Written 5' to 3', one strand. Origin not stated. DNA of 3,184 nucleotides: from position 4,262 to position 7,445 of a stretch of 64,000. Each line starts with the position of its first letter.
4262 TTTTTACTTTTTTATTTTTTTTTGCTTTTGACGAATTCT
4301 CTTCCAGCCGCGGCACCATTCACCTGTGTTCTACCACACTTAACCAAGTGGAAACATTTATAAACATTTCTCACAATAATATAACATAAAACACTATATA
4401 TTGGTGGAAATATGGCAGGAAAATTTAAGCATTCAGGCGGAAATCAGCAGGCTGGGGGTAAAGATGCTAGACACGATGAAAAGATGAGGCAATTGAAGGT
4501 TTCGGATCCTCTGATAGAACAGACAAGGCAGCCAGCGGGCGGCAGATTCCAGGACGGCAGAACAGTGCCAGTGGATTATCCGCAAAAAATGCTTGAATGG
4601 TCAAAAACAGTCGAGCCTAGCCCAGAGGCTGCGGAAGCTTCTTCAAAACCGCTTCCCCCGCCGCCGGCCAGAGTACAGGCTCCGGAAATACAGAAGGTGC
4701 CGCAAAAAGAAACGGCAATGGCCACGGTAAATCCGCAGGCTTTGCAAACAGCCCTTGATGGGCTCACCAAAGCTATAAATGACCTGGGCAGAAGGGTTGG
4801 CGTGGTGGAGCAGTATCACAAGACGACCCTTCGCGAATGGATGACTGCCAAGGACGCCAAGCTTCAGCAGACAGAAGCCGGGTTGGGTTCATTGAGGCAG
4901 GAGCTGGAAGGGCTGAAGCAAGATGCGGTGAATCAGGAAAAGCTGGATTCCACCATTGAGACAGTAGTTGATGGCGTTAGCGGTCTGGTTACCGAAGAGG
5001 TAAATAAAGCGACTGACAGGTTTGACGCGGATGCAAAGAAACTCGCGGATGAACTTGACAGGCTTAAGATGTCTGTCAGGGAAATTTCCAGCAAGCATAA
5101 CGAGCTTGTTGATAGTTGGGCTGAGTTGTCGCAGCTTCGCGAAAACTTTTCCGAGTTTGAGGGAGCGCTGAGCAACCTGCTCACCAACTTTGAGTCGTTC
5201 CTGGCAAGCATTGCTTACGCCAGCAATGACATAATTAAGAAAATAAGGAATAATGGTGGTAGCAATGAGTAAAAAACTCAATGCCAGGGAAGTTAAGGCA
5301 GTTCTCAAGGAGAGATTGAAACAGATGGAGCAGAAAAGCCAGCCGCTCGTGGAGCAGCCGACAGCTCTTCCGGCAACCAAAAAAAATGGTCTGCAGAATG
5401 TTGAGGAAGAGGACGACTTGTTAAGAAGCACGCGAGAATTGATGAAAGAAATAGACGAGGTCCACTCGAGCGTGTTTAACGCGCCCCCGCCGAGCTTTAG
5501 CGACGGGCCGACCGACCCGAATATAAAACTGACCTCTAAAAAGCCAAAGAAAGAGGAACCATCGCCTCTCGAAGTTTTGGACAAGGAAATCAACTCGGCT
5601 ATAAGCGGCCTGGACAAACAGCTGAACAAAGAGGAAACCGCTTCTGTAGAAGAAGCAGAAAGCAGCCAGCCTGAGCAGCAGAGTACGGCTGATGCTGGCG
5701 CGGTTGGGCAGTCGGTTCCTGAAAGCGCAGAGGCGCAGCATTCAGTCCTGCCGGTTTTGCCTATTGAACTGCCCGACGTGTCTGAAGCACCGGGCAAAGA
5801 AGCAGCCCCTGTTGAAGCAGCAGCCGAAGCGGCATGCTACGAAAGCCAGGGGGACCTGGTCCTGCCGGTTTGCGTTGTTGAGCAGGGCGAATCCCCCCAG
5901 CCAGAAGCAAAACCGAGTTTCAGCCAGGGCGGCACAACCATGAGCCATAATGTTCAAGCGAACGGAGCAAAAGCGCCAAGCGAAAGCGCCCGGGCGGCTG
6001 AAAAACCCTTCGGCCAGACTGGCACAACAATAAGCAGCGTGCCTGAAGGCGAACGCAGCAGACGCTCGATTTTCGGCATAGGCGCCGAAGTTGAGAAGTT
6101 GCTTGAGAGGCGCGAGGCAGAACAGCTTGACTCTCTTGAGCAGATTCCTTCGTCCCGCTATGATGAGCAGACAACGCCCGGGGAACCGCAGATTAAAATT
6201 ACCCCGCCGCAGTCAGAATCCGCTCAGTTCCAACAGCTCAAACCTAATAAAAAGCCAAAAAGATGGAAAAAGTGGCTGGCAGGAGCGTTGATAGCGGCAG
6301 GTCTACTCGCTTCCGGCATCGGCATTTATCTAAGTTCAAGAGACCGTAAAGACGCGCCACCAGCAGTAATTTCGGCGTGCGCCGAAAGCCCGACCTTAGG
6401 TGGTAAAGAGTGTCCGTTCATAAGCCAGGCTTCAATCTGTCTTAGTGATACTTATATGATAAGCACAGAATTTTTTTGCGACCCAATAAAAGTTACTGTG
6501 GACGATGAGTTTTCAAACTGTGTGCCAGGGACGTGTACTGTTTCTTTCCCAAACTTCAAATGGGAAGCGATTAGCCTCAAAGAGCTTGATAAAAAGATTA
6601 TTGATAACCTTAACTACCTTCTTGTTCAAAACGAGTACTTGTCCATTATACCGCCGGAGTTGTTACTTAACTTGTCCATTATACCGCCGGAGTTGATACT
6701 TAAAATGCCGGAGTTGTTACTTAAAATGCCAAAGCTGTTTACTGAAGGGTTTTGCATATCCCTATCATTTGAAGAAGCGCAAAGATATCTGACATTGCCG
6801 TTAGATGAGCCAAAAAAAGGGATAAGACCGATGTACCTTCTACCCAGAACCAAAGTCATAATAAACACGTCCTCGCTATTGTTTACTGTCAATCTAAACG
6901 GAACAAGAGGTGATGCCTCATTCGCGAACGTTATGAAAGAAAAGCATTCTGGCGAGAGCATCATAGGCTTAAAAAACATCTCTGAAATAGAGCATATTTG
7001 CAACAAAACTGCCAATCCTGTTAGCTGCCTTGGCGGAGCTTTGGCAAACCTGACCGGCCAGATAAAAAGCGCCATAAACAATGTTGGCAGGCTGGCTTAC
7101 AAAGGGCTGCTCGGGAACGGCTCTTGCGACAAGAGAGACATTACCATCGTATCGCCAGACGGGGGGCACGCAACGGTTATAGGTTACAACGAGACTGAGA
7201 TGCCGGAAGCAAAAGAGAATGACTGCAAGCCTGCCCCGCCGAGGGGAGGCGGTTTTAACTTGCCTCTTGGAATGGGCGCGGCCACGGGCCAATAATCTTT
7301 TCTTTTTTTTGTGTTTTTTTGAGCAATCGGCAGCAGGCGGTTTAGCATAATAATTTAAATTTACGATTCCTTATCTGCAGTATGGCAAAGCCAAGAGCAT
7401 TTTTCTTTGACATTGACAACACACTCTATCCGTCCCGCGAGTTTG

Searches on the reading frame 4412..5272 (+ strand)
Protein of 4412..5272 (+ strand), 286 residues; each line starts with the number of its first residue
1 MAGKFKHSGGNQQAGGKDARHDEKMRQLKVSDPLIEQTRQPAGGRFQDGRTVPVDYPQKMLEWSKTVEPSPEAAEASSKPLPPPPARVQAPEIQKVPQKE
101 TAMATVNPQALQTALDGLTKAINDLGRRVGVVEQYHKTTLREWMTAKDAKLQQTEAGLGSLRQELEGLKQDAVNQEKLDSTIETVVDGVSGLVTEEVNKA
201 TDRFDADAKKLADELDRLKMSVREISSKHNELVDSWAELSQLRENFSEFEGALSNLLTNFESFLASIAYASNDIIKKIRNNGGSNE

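Call 3: search_protein_families(library=pfam, proteins=[window:4412-5272:+], max_evalue=0.01)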
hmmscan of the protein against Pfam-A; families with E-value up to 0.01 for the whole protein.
window:4412-5272:+ (286 aa): 6 families
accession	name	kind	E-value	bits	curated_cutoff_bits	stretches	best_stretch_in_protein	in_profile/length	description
PF04513.17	Baculo_PEP_C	-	2.7e-05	24.7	38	0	180-278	41-134/140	Baculovirus polyhedron envelope protein, PEP, C terminus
PF12018.13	FAP206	-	0.0011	18.8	33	1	144-266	27-145/272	Domain of unknown function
PF25078.1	DUF7801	-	0.0018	18.9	33.2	0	104-189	52-135/155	Domain of unknown function (DUF7801)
PF06005.17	ZapB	-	0.002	19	31.5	1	209-261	21-70/71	Cell division protein ZapB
PF10824.14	T7SS_ESX_EspC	-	0.004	18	23.5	0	109-165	24-80/100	Excreted virulence factor EspC, type VII ESX diderm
PF07902.16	Gp58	-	0.006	15.4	34.5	1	148-229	287-371/594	gp58-like protein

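Call 4: search_protein_families(library=ncbifam, proteins=[window:4412-5272:+], max_evalue=0.01)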
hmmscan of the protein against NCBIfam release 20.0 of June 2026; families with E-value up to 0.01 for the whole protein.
window:4412-5272:+ (286 aa): 15 families
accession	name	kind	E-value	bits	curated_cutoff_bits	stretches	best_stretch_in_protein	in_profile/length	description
NF045487.1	ASRP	equivalog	1.8e-06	26.8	300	1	105-269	309-471/593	archaea-specific SMC-related protein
TIGR02168.1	SMC_prok_B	equivalog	7.7e-05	20.6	567.35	1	107-261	366-518/1181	chromosome segregation protein SMC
NF041034.1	Rad50_Sulf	equivalog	0.00013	20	1000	1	107-252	553-692/872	DNA double-strand break repair ATPase Rad50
NF003034.1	PRK03918.1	equivalog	0.00048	18.2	700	1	110-253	218-361/878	DNA double-strand break repair ATPase Rad50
NF053563.1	Rkd4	equivalog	0.00053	18.2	860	1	113-257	504-641/747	arcadin-4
NF047515.1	SpiroCoCo_C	equivalog_domain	0.00062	19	125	1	145-251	117-225/313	SpiroCoCo family coiled-coil protein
NF009344.0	PRK12705.1-1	equivalog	0.00071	18.3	831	1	99-238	50-191/572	hypothetical protein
TIGR02169.1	SMC_prok_A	equivalog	0.00092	17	729.4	1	109-251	354-491/1165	chromosome segregation protein SMC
TIGR04527.1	mycoplas_twoTM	subfamily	0.0012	18.6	125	1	142-242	75-172/248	MG_279/MG_280 family protein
TIGR04523.1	Mplasa_alph_rch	subfamily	0.0012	16.8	270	1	145-274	408-533/745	helix-rich protein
NF033885.1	conj_TraP_IncI1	equivalog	0.0016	18.2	135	1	70-177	36-142/217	conjugal transfer protein TraP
TIGR00996.1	Mtu_fam_mce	paralog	0.0023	17.1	140.5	0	173-268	146-247/291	MCE family protein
TIGR04211.1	SH3_and_anchor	equivalog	0.004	16.8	65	0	196-262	77-143/198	TIGR04211 family SH3 domain-containing protein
NF002244.0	PRK01156.1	equivalog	0.005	15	847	1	109-280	583-743/895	DNA double-strand break repair ATPase Rad50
NF045780.1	TrlF_fam_ATP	equivalog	0.0083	14.9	350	0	136-250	565-682/944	TrlF family AAA-like ATPase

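Call 8: find_homologous_proteins(query=window:4412-5272:+)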
Query window:4412-5272:+ (286 aa): 3 proteins with E <= 0.001 among 2347 candidates.
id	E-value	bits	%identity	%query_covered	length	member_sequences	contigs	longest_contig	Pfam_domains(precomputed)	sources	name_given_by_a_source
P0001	6.4e-182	621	100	100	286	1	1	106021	-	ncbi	-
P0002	2.9e-113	396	70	100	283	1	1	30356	PF04513.18,PF14362.12,PF12018.14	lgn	-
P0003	8.2e-52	195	42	96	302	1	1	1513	-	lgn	-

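Call 10: find_encoding_contigs(protein=P0002, flank=10000)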
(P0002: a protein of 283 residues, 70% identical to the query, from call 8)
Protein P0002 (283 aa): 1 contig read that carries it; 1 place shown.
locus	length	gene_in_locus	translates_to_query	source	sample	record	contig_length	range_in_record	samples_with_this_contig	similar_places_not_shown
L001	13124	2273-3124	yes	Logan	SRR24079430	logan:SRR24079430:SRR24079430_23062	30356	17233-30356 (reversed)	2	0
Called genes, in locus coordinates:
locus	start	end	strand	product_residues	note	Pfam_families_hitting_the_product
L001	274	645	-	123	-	-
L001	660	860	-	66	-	PF02697:VAPB_antitox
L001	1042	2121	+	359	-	PF00091:Tubulin, PF12327:FtsZ_C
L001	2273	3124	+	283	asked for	PF14362:DUF4407 (weak), PF12018:FAP206 (weak), PF04513:Baculo_PEP_C (weak)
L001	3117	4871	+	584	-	-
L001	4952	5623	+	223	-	PF00702:Hydrolase, PF13419:HAD_2, PF13242:Hydrolase_like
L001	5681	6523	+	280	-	-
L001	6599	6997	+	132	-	-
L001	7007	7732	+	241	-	-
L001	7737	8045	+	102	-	-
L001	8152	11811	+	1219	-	-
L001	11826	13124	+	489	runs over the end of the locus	-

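Call 11: find_encoding_contigs(protein=P0003, flank=10000)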
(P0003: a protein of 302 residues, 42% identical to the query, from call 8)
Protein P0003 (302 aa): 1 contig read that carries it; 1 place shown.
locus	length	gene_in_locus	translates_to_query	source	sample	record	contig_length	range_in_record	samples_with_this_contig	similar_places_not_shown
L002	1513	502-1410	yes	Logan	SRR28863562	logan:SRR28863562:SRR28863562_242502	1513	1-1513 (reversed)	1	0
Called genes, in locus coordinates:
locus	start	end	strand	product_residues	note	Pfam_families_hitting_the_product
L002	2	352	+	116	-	?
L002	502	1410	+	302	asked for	-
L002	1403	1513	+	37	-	?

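Call 25: find_homologous_proteins(query=A2, max_evalue=0.01)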
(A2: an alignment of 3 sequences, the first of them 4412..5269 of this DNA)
Query A2 (3 sequences) (286 aa, profile of the alignment): 3 proteins with E <= 0.01 among 8000 candidates.
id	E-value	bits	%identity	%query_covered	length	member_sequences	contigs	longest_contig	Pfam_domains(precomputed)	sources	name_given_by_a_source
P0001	1.6e-161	554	100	100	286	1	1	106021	-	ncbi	-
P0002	4.9e-155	533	70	100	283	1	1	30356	PF04513.18,PF14362.12,PF12018.14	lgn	-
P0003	7.4e-146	503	42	96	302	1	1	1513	-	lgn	-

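Call 36: predict_structure(alignment_id=A2)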
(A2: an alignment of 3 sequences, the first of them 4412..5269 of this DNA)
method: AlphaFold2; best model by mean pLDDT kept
length: 286 residues; sequences in the alignment: 3
mean_pLDDT: 51.8   pTM: 0.20
mean pLDDT of the five models: 51.8, 45.5, 42.8, 41.8, 41.3
residues with pLDDT >= 90: 0; 70-90: 21; 50-70: 135; < 50: 130
segments of 3 or more residues with pLDDT < 50: 1-57, 63-108, 239-253, 283-286
pLDDT, mean of each block of 10 residues (from residue 1): 32 37 41 37 40 46 47 43 36 34 43 61 64 60 68 69 63 50 54 55 64 67 67 54 42 52 63 63 45
secondary structure, 60 per line:
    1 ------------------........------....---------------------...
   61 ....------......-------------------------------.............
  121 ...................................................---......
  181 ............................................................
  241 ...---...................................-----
elements in order: H19-26 H33-36 H58-64 H71-76 H108-171 H175-243 H247-281

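Call 39: search_protein_families(library=padloc, proteins=[window:4412-5272:+], max_evalue=0.01)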
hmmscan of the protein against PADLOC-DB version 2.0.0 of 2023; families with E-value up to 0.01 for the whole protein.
window:4412-5272:+ (286 aa): 11 families
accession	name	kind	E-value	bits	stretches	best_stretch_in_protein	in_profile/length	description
PDLC00006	DruC1|DruC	-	2.4e-05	21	1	120-278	161-316/626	Unknown function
PDLC00606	ZorA1|ZorA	-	5e-05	19.9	1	176-265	472-560/636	MotA/ExbB/TolQ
PDLC03859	LmuB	-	7.5e-05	20.1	1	109-257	349-486/611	-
PDLC03865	LmuB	-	0.00011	18.6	1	110-276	598-772/1007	-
PDLC00580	JetC3|JetC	-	0.00053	16.3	1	136-262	292-417/1068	DUF3584 domain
PDLC00551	JetC2|JetC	-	0.00096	15.1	1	131-274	261-411/1365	DUF3584 domain; MukB-like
PDLC03862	LmuB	-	0.0011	15.4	1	160-258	201-299/643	-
PDLC03863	LmuB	-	0.0013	15.5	1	155-250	212-292/610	-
PDLC00503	JetC1|JetC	-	0.0016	14.5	1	136-256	311-469/1146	DUF3584 domain; MukB-like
PDLC00519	JetC1|JetC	-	0.0031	13.8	1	140-249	268-378/1097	DUF3584 domain; MukB-like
PDLC00582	JetC3|JetC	-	0.0075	12.1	1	104-245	910-1051/1472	DUF3584 domain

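Call 62: fold_search(model_id=the predicted structure, library=pdb)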
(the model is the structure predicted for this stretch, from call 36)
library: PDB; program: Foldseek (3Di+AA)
matches with E <= 10: 10; with E <= 0.001: 0
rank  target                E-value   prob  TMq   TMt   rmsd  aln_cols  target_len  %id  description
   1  8rve_p                4.9e-01  0.25  0.24  0.27  73.3       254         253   16  Vimentin intermediate filament (released 2024-04-10)
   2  9l5r_K                7.0e-01  0.18  0.21  0.25  47.0       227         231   13  Cryo-EM structure of the thermophile spliceosome (state ILS) (released 2025-03-12)
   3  8rve_D                8.1e-01  0.18  0.24  0.25  73.7       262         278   15  Vimentin intermediate filament (released 2024-04-10)
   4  8rve_l                1.0e+00  0.12  0.19  0.23  66.6       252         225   16  Vimentin intermediate filament (released 2024-04-10)
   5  8rve_h                2.0e+00  0.09  0.17  0.24  39.4       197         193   17  Vimentin intermediate filament (released 2024-04-10)
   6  8rve_u                3.5e+00  0.06  0.19  0.21  70.2       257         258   17  Vimentin intermediate filament (released 2024-04-10)
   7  8rve_q                4.0e+00  0.05  0.19  0.19  70.2       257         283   17  Vimentin intermediate filament (released 2024-04-10)
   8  9e5c_6J               4.0e+00  0.04  0.18  0.15  100.7       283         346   16  Cryo-EM structure of 96 nm repeat of microtubule doublet from T. brucei flagellum (released 2025-03-12)
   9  9l5r_L                5.0e+00  0.02  0.14  0.07  46.6       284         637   20  Cryo-EM structure of the thermophile spliceosome (state ILS) (released 2025-03-12)
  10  6lqs_RN               5.3e+00  0.13  0.21  0.12  30.1       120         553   12  Cryo-EM structure of 90S small subunit preribosomes in transition states (State D) (released 2020-09-16)

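Call 74: find_encoding_contigs(protein=P0001, flank=2000, max_places=2)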
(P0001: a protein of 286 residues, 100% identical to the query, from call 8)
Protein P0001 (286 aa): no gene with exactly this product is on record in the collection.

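Call 83: search_solved_structures(query=A2, max_evalue=0.1)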
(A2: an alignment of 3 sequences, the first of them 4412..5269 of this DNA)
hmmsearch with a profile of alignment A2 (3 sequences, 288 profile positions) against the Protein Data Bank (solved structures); distinct sequences matched with E-value up to 0.1: 6.
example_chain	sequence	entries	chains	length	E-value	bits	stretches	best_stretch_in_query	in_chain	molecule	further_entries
6gao_A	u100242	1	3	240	0.024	17.2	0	113-224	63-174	Outer capsid protein sigma-1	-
2jee_A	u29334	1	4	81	0.033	16.8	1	202-249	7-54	CELL DIVISION PROTEIN ZAPB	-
6v46_B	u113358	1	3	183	0.04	16.5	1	108-197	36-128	Hemagglutinin HA2 chain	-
6zrk_D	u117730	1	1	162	0.053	16.1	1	108-197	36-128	Hemagglutinin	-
7tdr_A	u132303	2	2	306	0.066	15.8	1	140-271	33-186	34k2 salivary protein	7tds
4ll8_E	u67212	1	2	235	0.082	15.5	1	204-280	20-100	SWI5-dependent HO expression protein 3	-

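Call 90: search_protein_families(library=phrogs, proteins=[window:4412-5272:+], max_evalue=0.001)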
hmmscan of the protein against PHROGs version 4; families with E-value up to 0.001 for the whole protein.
window:4412-5272:+ (286 aa): 3 families
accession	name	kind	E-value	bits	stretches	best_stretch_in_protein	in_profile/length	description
phrog_25947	-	other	0.00013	23.3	0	137-195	4-59/79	hol-like chemotaxis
phrog_2335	-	tail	0.00065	18.7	1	98-244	39-195/1536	tail length tape measure protein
phrog_1733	-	unknown function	0.00084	19.8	0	129-279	113-267/305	-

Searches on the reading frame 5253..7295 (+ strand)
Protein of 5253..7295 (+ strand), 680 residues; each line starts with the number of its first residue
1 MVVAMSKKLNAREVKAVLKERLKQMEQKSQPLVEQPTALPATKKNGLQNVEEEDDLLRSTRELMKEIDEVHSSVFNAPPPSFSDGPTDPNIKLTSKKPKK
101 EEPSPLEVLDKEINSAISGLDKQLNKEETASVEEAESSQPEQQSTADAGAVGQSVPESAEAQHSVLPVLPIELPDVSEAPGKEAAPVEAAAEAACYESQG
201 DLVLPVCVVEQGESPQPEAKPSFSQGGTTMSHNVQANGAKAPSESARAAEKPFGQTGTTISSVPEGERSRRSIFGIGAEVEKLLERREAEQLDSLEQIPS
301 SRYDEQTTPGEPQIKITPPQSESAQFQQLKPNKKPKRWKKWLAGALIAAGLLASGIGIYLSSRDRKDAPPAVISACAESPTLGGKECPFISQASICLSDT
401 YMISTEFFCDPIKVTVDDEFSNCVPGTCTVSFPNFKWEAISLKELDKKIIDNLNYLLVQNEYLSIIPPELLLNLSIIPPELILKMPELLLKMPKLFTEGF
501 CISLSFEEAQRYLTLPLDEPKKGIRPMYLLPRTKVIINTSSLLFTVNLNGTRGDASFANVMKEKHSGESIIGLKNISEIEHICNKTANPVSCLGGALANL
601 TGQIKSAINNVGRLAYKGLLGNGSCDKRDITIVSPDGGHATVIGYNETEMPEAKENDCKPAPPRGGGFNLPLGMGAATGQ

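Call 3: search_protein_families(library=pfam, proteins=[window:5253-7295:+], max_evalue=0.01)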
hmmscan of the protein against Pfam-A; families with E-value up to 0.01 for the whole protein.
window:5253-7295:+ (680 aa): 1 family
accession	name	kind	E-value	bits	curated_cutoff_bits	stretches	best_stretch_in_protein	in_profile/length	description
PF20936.3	GCIP_C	-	0.00083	20.1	36.2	1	5-83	26-88/106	Grap2 and cyclin-D-interacting, C-terminal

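Call 4: search_protein_families(library=ncbifam, proteins=[window:5253-7295:+], max_evalue=0.01)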
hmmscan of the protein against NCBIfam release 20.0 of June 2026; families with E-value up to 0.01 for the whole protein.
window:5253-7295:+ (680 aa): 0 families

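Call 9: find_homologous_proteins(query=window:5253-7295:+)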
Query window:5253-7295:+ (680 aa): 3 proteins with E <= 0.001 among 8000 candidates.
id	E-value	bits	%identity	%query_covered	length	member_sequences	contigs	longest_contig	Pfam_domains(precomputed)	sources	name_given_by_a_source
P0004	0.0e+0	1500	100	99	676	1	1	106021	-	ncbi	-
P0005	0.0e+0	1022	74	99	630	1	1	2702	-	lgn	-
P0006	3.6e-183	629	50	99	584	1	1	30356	-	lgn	-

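Call 12: find_encoding_contigs(protein=P0005, flank=10000)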
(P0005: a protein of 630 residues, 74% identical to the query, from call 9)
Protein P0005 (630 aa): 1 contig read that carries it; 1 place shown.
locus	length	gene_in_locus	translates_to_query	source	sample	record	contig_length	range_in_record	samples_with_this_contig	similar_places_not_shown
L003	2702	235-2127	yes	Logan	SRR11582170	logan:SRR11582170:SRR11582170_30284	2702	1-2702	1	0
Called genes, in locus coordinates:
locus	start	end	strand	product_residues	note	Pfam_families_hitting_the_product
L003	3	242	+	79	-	?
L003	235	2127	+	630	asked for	-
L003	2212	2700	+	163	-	?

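Call 39: search_protein_families(library=padloc, proteins=[window:5265-7295:+], max_evalue=0.01)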
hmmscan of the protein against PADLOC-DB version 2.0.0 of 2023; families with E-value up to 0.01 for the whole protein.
window:5265-7295:+ (676 aa): 0 families

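Call 90: search_protein_families(library=phrogs, proteins=[window:5265-7295:+], max_evalue=0.001)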
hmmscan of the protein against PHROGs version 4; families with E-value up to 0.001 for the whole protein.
window:5265-7295:+ (676 aa): 0 families
